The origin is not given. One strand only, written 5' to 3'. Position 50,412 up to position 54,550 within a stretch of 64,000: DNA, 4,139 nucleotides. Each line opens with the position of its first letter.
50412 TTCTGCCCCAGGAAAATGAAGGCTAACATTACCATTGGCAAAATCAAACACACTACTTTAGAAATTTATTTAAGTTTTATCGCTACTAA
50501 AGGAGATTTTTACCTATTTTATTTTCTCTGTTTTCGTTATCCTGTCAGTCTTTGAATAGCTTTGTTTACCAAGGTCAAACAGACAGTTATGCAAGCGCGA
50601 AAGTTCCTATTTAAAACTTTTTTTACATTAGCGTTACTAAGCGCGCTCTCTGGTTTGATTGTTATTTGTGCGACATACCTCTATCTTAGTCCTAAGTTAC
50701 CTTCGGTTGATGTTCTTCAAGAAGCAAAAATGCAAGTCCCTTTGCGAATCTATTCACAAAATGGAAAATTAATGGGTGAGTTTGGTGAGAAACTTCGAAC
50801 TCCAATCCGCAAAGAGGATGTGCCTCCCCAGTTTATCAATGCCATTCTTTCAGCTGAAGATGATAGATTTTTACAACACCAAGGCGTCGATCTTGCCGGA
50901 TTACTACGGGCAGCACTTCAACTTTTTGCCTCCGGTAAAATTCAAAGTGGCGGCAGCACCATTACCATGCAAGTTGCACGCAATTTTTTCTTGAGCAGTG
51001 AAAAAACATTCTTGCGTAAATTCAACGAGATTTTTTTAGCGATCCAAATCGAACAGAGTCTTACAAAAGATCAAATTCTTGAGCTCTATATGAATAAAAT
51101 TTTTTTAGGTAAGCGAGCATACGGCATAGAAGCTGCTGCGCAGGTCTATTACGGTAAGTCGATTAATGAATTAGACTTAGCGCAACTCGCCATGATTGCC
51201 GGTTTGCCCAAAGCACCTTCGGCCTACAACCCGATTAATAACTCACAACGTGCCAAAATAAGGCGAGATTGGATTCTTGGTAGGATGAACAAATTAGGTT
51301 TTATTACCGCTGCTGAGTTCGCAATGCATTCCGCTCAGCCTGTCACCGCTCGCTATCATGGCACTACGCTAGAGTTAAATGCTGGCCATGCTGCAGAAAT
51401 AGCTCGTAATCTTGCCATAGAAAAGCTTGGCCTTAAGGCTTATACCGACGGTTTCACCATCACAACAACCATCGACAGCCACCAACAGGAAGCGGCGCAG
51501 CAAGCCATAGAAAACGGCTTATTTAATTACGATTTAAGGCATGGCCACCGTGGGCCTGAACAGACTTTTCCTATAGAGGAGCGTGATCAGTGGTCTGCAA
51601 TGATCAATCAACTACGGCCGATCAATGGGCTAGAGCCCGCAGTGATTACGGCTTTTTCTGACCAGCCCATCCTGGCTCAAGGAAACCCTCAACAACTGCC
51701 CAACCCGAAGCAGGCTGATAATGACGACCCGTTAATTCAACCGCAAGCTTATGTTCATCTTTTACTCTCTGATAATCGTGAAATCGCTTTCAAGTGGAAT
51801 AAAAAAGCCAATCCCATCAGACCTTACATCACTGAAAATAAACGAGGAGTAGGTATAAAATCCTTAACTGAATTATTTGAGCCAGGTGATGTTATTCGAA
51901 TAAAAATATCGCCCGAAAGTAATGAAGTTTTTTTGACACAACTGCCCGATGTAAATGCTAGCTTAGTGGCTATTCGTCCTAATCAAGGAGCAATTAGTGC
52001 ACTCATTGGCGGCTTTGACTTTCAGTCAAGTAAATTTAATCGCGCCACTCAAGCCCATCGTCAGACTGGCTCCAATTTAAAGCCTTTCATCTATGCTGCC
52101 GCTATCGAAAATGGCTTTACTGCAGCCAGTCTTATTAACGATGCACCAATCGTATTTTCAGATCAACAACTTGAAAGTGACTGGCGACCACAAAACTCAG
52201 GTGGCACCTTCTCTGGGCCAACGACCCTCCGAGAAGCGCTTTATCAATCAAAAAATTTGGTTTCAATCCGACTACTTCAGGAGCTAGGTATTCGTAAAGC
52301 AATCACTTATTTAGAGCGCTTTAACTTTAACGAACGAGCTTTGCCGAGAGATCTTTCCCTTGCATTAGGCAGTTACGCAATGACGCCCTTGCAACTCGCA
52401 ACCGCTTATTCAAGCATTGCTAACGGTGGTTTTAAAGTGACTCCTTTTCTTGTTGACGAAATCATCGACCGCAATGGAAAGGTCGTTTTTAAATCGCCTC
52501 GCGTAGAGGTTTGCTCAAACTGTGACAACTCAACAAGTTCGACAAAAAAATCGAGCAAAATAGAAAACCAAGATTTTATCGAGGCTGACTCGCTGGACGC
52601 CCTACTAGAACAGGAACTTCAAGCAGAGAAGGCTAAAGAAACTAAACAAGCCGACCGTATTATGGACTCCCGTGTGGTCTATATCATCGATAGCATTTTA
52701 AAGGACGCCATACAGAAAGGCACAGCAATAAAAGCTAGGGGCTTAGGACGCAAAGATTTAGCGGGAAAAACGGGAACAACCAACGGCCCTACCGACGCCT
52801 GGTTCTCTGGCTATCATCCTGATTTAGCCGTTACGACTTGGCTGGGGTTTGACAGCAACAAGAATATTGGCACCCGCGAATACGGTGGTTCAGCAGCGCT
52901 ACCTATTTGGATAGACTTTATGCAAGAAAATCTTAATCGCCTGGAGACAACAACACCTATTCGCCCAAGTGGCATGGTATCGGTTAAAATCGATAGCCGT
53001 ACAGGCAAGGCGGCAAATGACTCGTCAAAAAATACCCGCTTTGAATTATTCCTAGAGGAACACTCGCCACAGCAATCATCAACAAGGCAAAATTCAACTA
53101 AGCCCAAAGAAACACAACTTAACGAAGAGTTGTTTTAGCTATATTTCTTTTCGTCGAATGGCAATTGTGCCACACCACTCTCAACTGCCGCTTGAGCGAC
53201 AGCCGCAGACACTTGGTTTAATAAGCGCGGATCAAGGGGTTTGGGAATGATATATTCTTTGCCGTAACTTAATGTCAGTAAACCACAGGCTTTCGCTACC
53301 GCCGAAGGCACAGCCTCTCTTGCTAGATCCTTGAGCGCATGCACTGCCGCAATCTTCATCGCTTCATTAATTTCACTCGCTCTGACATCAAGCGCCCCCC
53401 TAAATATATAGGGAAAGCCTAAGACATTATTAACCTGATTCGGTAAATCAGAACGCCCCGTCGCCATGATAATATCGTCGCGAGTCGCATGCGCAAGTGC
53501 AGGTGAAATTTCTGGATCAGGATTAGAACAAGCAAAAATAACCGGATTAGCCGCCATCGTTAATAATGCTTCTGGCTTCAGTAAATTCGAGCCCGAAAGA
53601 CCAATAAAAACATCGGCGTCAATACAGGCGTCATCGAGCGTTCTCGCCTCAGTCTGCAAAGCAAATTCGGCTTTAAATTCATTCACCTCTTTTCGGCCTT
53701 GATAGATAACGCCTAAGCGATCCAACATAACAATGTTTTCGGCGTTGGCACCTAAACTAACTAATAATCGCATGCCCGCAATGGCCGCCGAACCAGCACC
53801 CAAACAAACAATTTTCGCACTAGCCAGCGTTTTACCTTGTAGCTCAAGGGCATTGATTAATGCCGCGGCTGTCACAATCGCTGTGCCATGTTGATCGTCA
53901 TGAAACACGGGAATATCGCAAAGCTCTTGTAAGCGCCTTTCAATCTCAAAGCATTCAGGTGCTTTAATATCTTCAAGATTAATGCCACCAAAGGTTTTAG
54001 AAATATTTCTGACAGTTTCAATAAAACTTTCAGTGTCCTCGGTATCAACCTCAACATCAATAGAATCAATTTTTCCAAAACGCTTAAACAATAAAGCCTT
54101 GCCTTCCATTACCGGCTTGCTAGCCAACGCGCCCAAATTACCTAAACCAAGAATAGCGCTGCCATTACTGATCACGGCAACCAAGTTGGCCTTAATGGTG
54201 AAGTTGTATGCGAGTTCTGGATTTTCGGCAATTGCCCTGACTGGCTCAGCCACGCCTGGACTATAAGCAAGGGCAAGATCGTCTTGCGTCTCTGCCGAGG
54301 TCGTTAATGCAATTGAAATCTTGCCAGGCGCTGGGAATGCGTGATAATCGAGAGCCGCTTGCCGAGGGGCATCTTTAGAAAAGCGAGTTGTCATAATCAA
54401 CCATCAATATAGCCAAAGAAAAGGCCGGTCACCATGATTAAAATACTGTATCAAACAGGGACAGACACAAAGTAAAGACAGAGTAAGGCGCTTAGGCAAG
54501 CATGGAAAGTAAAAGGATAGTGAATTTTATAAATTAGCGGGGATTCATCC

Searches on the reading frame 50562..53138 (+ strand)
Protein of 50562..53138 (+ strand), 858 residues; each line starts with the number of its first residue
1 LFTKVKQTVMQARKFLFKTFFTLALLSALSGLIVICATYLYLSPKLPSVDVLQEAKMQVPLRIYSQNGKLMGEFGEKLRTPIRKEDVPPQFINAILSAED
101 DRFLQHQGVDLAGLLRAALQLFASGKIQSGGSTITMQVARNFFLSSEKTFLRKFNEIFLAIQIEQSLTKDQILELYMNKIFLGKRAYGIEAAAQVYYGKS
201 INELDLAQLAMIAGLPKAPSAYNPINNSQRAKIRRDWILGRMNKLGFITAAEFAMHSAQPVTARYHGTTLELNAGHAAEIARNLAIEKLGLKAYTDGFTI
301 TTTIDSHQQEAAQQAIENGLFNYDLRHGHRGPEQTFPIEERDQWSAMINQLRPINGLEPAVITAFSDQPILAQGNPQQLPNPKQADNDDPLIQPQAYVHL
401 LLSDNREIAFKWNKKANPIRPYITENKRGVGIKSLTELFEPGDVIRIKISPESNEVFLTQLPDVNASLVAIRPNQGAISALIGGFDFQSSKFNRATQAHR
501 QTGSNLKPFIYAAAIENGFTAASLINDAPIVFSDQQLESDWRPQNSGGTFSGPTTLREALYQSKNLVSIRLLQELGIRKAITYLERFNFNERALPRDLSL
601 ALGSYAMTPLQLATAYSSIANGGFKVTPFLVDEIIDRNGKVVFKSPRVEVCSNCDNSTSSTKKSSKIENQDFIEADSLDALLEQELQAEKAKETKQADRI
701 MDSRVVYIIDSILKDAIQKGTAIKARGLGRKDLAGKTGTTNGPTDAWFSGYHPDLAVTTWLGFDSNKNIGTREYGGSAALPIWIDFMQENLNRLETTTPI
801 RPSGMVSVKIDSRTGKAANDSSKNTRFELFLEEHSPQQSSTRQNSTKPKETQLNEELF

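Call 96: search_protein_families(library=pfam, proteins=[window:50562-53138:+], max_evalue=0.00001)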
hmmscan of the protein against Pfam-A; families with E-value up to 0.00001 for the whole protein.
window:50562-53138:+ (858 aa): 3 families
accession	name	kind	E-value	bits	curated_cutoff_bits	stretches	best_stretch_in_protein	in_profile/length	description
PF00912.28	Transgly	-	2.9e-63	212.9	27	1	68-242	2-177/178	Transglycosylase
PF00905.27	Transpeptidase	-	2.2e-28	99.8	22.1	1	467-787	2-298/299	Penicillin binding protein transpeptidase domain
PF17092.11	PCB_OB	-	3.6e-09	37.8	27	1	330-464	2-111/111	Penicillin-binding protein OB-like domain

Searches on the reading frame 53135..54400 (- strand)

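Call 96: search_protein_families(library=pfam, proteins=[window:53135-54400:-], max_evalue=0.00001)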
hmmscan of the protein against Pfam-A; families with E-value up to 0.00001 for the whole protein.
window:53135-54400:- (421 aa): 2 families
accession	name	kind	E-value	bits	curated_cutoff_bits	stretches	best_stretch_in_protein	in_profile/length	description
PF00390.24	malic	-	2.3e-28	99.7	23.1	1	32-158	8-182/182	Malic enzyme, N-terminal domain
PF03949.21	Malic_M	-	1.3e-20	74.3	23.5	1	172-363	3-228/258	Malic enzyme, NAD binding domain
